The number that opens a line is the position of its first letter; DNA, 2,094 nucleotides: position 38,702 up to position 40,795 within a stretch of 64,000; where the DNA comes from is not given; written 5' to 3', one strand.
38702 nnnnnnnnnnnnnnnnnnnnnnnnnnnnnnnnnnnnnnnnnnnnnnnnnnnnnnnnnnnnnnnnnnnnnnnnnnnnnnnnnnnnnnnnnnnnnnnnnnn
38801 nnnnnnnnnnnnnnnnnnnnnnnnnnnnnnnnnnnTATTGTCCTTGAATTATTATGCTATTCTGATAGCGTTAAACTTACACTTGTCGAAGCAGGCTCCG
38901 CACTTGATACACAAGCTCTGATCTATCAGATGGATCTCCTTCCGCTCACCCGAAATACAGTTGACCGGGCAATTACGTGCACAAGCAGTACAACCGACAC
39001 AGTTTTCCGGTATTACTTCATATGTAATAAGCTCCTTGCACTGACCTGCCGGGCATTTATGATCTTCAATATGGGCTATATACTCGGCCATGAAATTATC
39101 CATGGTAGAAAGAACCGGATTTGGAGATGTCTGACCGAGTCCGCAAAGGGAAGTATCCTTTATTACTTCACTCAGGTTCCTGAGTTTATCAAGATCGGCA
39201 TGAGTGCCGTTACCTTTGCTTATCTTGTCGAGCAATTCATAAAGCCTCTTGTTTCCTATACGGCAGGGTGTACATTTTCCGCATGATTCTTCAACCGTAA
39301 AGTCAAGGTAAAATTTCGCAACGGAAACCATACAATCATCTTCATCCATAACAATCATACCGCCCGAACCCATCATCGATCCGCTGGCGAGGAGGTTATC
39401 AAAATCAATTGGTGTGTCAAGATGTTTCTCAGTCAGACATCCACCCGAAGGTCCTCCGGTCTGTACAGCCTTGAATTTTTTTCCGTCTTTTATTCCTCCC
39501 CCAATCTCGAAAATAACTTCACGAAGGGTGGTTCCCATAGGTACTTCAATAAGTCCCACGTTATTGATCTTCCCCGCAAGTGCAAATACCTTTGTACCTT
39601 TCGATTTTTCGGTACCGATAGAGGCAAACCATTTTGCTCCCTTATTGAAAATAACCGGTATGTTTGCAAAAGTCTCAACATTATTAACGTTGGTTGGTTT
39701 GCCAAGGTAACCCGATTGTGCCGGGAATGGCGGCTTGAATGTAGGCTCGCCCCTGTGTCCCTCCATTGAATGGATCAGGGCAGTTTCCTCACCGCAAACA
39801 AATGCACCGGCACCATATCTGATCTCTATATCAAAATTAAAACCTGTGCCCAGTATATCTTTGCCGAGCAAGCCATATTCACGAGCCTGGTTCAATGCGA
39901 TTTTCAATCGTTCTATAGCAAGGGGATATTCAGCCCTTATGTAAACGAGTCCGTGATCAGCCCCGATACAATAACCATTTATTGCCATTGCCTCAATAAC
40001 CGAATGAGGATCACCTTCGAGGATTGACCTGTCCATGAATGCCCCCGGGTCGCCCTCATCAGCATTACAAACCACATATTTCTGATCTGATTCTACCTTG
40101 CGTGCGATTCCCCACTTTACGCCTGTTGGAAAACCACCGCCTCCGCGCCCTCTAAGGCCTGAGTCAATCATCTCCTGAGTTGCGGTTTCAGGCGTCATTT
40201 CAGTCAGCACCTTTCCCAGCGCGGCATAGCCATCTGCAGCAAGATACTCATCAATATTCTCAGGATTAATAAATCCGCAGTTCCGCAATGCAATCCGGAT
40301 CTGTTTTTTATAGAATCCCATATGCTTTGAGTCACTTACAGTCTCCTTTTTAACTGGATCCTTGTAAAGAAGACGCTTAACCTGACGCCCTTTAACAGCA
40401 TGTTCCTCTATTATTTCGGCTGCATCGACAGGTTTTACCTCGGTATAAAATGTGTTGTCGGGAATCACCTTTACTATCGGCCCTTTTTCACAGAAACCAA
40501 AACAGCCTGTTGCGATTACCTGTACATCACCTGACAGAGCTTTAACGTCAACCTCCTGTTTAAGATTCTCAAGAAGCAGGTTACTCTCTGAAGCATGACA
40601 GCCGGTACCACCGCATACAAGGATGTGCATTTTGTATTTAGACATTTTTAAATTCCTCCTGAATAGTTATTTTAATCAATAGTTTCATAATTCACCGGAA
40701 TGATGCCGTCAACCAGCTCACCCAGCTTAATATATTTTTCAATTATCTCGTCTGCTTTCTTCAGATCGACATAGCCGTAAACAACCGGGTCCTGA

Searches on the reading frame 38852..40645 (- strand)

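Call 7: search_protein_families(library=pfam, proteins=[window:38852-40645:-])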
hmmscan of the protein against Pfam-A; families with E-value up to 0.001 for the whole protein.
window:38852-40645:- (597 aa): 11 families
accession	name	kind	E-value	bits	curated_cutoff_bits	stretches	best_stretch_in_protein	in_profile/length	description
PF01512.22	Complex1_51K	-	2.2e-44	151.4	31.2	1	161-330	3-149/150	Nuo51 FMN-binding domain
PF10589.14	NADH_4Fe-4S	-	3.9e-32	110.4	23.5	1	442-525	2-85/85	NADH-ubiquinone oxidoreductase-F iron-sulfur binding region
PF00037.32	Fer4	-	2.9e-09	36.8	21.1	2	574-595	3-24/24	4Fe-4S binding domain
PF01257.25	2Fe-2S_thioredx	-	9.6e-09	35.7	24.8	1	5-81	65-143/145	Thioredoxin-like [2Fe-2S] ferredoxin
PF10531.15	SLBB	-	3.1e-06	27.4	27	1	354-402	2-53/55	SLBB domain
PF13187.11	Fer4_9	-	3.2e-06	27.5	27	1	548-594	1-52/52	4Fe-4S dicluster domain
PF12797.12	Fer4_2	-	1.6e-05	25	24.5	0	544-561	5-22/22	4Fe-4S binding domain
PF12838.12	Fer4_7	-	2.2e-05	25.3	27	1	548-593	1-52/52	4Fe-4S dicluster domain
PF12837.12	Fer4_6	-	3.5e-05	24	25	1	574-594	4-24/24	4Fe-4S binding domain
PF14697.11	Fer4_21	-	9.8e-05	22.8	35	0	541-565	33-58/59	4Fe-4S dicluster domain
PF13237.11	Fer4_10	-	0.00052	20.3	25.5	1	545-589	5-52/53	4Fe-4S dicluster domain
